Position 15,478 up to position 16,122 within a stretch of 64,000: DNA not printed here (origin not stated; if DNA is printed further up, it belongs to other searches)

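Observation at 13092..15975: Tandem paralogous zinc-ribbon proteins whose shared C-terminal block may be a divergent E2 (UBC-like) active site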

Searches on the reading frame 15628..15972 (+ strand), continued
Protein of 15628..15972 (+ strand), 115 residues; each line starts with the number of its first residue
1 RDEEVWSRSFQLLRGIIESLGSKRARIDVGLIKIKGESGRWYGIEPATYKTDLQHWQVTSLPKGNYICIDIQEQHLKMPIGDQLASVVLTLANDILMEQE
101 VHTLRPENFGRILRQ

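Call 75: fold_search(model_id=the predicted structure, library=viral)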
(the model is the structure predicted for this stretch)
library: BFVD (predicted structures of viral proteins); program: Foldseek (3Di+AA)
matches with E <= 10: 915; with E <= 0.001: 0
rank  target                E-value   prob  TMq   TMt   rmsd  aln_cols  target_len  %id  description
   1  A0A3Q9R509            2.8e-02  0.82  0.32  0.38   6.5        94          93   11  Uncharacterized protein [Streptomyces phage Gilson]
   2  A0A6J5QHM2            8.4e-02  0.60  0.35  0.34   6.0        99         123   12  Uncharacterized protein [uncultured Caudovirales phage]
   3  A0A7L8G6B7            9.5e-02  0.33  0.25  0.17  10.0        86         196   16  (no name in the UniProt tables at hand)
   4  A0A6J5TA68            9.5e-02  0.12  0.20  0.05  14.0       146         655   14  NAT_SF domain containing protein [uncultured Caudovirales phage]
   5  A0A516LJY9            1.1e-01  0.38  0.24  0.31  10.4        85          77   12  (no name in the UniProt tables at hand)
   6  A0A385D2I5            1.5e-01  0.33  0.31  0.27  10.2       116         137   16  Uncharacterized protein [Gordonia phage Catfish]
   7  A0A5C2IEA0            1.5e-01  0.47  0.30  0.38   8.2        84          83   12  (no name in the UniProt tables at hand)
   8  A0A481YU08            1.5e-01  0.38  0.31  0.30   8.4       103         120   18  Uncharacterized protein [Marseillevirus LCMAC102]
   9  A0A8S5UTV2            1.6e-01  0.41  0.30  0.20   7.2       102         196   15  Uncharacterized protein [Myoviridae sp. ctYA416]
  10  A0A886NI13            1.7e-01  0.35  0.27  0.30   7.8        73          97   18  (no name in the UniProt tables at hand)
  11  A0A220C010            2.0e-01  0.41  0.34  0.22   6.8       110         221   17  (no name in the UniProt tables at hand)
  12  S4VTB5                2.0e-01  0.23  0.25  0.06  12.5        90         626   17  Uncharacterized protein [Pandoravirus salinus]
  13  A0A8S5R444            2.1e-01  0.38  0.30  0.35   6.8        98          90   11  Uncharacterized protein [Siphoviridae sp. ctcMb1]
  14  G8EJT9                2.1e-01  0.38  0.27  0.32   6.8        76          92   13  Uncharacterized protein [Gordonia phage GTE5]
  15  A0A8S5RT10            2.1e-01  0.35  0.28  0.15   8.7        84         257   15  SWIM-type domain-containing protein [Siphoviridae sp. ctZF426]
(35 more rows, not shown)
